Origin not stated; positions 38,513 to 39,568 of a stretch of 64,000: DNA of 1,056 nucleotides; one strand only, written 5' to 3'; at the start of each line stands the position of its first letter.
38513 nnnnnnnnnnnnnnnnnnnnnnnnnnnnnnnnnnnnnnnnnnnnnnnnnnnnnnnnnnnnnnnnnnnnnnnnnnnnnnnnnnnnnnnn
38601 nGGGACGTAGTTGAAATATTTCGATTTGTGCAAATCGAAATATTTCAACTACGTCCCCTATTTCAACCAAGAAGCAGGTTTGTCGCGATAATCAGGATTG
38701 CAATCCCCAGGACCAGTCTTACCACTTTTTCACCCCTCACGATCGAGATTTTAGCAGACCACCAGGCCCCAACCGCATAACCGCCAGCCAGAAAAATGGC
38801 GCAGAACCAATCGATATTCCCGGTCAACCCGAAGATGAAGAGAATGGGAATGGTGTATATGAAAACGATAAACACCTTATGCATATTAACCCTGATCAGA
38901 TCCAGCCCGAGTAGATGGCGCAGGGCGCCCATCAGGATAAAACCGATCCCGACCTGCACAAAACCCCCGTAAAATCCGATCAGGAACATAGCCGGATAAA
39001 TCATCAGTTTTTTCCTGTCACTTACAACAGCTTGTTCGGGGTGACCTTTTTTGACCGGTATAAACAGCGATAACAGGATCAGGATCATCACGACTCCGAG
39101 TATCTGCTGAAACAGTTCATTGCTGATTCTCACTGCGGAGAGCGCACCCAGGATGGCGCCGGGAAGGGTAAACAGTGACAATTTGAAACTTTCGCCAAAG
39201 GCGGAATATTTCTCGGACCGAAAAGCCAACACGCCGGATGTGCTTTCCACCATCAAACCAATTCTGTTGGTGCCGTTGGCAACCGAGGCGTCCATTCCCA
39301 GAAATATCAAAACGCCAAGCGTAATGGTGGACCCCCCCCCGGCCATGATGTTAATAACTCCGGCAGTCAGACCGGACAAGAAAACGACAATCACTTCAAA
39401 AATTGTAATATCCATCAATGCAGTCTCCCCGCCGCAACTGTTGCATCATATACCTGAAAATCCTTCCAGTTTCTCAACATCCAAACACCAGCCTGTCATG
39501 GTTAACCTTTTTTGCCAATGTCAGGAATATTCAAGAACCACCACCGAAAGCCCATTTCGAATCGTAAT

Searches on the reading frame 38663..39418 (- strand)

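Call 77: search_protein_families(library=pfam, proteins=[window:38663-39418:-])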
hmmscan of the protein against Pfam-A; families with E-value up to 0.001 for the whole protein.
window:38663-39418:- (251 aa): 1 family
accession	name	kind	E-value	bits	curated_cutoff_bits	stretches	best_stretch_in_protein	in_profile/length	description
PF01925.25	TauE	-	5.5e-37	128.1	32.6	1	12-247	1-236/237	Sulfite exporter TauE/SafE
